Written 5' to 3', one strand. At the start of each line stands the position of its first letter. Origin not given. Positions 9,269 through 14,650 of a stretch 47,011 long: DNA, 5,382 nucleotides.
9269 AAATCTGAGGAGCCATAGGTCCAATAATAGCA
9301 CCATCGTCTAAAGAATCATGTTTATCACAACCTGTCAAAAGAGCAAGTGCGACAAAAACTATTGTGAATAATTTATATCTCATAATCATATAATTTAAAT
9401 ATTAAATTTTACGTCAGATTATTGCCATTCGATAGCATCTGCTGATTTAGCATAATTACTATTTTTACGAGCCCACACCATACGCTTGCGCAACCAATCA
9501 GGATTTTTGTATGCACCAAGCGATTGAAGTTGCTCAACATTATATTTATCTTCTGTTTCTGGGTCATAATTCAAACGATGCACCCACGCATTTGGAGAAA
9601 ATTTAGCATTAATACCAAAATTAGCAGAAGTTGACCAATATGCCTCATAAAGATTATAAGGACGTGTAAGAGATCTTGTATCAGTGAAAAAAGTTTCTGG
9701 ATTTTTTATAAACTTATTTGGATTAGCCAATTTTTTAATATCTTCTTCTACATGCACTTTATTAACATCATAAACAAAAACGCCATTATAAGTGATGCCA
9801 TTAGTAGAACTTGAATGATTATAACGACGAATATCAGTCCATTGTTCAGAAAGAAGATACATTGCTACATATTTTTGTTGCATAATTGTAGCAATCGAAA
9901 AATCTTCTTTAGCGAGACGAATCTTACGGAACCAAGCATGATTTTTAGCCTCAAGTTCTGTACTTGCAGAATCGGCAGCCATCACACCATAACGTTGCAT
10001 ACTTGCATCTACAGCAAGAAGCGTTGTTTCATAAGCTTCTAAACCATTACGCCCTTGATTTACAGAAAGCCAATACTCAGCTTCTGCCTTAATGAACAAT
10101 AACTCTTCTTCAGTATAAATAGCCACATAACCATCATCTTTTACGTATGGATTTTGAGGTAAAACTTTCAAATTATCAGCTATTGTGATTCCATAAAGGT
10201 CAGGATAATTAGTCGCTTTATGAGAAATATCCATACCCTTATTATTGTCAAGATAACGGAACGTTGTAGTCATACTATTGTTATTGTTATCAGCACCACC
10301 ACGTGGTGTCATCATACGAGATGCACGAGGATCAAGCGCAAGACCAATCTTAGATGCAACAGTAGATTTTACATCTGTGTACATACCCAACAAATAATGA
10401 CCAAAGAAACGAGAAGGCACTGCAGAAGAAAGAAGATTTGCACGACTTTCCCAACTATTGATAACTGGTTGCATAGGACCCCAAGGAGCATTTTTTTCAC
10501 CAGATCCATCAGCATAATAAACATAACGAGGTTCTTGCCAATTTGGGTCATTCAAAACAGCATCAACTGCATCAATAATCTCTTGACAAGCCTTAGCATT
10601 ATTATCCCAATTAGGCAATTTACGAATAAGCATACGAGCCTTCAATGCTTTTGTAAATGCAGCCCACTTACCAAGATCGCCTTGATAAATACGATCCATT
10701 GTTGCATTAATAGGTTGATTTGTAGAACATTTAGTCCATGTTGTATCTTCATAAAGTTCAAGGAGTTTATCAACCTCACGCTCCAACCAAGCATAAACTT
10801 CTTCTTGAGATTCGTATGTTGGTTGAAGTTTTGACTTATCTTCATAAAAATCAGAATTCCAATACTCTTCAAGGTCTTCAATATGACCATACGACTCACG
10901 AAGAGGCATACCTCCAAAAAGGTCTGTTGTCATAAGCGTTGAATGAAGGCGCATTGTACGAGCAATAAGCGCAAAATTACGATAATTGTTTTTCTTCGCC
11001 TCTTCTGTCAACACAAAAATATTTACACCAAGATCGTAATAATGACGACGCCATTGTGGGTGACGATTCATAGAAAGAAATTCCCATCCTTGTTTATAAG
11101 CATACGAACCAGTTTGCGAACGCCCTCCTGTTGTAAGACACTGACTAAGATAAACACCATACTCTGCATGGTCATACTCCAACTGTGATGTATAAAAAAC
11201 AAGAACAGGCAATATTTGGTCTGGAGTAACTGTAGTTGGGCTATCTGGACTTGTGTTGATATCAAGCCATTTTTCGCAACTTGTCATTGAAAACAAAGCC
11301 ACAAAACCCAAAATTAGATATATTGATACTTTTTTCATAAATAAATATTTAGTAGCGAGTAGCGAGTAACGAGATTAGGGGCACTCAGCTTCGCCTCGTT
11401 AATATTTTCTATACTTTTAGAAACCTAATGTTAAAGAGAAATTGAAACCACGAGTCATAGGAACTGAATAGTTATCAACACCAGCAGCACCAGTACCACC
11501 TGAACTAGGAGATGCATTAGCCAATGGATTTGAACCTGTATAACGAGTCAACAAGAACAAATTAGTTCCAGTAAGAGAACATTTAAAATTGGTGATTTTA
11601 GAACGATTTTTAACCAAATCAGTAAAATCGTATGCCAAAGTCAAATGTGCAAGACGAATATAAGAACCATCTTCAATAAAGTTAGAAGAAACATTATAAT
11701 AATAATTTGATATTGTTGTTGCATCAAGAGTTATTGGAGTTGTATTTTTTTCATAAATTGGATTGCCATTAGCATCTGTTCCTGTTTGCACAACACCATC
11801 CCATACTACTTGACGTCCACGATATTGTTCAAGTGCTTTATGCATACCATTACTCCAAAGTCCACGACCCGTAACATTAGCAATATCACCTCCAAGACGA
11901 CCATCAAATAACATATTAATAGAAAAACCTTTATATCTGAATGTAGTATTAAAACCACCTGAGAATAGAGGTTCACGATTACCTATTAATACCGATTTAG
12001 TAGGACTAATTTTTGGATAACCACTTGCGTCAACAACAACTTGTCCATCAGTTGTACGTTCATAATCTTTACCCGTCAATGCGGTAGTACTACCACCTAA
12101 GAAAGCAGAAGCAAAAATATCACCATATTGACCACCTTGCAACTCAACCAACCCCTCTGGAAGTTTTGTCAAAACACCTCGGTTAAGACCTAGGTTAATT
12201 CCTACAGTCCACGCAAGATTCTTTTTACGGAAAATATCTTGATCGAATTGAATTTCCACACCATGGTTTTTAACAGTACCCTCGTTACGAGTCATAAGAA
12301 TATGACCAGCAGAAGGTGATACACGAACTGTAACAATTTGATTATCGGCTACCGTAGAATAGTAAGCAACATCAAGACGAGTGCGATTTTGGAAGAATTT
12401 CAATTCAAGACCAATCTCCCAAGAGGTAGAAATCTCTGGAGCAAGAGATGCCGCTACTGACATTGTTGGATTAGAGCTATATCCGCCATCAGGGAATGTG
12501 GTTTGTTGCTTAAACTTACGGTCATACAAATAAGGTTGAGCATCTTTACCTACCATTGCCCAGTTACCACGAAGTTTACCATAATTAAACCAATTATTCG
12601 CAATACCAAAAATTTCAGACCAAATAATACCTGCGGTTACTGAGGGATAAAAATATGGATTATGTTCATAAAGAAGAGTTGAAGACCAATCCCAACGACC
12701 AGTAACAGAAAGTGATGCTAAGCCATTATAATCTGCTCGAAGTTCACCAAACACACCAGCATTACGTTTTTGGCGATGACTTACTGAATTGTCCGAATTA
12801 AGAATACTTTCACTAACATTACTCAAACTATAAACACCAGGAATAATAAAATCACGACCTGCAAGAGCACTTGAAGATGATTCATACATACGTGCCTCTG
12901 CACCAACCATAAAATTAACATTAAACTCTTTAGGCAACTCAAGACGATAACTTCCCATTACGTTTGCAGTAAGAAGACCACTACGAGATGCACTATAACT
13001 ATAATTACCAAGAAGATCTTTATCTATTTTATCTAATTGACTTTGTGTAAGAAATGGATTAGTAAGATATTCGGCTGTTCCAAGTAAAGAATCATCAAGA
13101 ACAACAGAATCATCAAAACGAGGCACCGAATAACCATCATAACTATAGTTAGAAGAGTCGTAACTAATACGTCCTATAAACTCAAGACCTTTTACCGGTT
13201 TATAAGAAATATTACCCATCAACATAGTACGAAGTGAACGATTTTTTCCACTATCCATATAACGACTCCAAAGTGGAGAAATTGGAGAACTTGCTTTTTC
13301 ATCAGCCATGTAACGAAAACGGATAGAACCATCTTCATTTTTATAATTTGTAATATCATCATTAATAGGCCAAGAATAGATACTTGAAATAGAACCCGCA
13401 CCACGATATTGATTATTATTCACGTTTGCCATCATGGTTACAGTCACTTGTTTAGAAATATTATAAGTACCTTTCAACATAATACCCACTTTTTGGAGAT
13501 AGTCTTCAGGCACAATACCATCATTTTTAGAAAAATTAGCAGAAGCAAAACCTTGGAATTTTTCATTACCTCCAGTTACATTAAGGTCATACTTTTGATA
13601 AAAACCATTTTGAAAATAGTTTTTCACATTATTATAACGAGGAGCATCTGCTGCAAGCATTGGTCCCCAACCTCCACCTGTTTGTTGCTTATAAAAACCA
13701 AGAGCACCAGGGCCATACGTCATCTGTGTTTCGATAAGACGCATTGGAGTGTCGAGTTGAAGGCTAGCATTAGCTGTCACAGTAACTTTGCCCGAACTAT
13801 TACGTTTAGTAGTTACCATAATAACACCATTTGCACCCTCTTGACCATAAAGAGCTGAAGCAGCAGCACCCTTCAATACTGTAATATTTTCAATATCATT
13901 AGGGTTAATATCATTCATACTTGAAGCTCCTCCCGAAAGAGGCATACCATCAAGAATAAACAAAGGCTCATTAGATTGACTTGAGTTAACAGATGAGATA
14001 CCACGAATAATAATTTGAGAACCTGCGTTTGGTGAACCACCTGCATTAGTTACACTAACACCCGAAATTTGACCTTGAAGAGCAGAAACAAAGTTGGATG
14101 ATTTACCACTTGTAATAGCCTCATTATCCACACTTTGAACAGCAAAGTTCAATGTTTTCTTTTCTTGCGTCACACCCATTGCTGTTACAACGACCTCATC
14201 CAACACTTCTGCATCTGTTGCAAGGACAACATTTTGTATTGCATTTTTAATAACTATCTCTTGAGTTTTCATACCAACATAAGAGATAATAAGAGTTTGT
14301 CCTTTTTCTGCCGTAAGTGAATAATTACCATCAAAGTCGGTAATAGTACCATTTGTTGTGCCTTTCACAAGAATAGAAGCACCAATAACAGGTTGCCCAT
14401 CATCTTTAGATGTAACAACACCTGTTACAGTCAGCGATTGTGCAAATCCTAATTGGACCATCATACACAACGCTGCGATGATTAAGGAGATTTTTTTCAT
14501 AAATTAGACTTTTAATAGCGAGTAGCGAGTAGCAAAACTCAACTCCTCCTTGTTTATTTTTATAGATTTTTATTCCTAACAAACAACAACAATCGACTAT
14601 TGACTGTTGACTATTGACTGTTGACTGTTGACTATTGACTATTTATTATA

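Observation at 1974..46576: Dispersed, co-oriented modular repeat family built from tandem 7-nt and 9-nt units (at least 26 loci in 47 kb)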

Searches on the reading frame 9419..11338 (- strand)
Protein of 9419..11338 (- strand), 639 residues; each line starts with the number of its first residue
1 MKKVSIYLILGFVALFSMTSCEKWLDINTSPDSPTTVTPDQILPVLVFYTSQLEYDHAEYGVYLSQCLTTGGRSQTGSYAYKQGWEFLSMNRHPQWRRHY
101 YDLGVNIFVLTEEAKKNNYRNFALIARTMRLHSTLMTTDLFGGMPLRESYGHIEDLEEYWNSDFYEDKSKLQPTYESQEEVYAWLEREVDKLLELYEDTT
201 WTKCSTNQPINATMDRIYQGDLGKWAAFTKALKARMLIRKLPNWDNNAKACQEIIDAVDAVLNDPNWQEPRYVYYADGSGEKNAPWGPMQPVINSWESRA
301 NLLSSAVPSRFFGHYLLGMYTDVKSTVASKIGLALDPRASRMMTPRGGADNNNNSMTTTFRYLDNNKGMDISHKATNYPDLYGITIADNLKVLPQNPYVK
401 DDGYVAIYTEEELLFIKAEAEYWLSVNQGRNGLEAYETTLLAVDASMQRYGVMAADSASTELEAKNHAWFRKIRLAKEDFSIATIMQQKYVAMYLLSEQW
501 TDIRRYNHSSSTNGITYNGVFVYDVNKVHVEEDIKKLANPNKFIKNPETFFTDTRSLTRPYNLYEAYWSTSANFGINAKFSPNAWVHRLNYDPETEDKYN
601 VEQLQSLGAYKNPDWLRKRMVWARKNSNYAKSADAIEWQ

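Call 5: search_protein_families(library=pfam, proteins=[window:9419-11338:-])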
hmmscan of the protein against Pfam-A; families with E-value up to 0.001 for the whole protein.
window:9419-11338:- (639 aa): 2 families
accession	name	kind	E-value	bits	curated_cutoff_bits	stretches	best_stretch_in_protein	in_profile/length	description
PF12741.13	SusD-like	-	3.9e-14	53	27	1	59-260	52-224/495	Susd and RagB outer membrane lipoprotein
PF12771.13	SusD-like_2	-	4.5e-13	49.3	27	1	58-507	29-391/415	Starch-binding associating with outer membrane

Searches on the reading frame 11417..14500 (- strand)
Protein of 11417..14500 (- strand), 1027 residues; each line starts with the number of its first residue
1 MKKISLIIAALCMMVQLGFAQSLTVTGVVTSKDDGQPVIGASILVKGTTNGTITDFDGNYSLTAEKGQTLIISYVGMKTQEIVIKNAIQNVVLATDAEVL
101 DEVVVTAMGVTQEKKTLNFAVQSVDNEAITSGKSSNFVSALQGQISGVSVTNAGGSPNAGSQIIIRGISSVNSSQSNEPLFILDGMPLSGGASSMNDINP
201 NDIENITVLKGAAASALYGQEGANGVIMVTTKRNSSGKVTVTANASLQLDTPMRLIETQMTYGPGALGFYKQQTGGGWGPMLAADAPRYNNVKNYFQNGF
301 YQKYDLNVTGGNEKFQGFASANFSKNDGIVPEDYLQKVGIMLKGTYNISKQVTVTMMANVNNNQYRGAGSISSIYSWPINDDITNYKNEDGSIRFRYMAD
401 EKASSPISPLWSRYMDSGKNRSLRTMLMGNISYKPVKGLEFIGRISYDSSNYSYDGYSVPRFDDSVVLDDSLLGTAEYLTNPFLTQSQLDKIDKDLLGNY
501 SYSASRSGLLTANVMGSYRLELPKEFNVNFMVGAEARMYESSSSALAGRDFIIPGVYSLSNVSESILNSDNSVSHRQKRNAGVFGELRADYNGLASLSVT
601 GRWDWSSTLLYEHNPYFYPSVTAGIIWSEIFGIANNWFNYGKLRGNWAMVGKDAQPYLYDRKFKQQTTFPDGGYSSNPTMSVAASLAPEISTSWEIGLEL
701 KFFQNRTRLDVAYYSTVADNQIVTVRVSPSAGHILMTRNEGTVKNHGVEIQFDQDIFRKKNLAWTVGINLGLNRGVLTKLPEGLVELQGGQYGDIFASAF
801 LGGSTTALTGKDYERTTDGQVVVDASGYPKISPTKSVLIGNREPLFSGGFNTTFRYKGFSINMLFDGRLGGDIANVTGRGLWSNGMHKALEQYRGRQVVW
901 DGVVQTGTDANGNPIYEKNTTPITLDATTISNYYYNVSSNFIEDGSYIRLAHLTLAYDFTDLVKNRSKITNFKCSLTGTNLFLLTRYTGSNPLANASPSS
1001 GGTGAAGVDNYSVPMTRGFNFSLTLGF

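Call 5: search_protein_families(library=pfam, proteins=[window:11417-14500:-])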
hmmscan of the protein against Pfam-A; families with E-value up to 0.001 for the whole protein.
window:11417-14500:- (1027 aa): 3 families
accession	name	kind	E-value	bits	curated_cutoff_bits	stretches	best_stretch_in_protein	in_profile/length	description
PF07715.20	Plug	-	2.8e-20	73.3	23.9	1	114-226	2-107/107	TonB-dependent Receptor Plug Domain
PF13715.12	CarbopepD_reg_2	-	1.3e-18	67.3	32.2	1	25-105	1-88/88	CarboxypepD_reg-like domain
PF13620.12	CarboxypepD_reg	-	5.9e-09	36.6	32.3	1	24-82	1-64/82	Carboxypeptidase regulatory-like domain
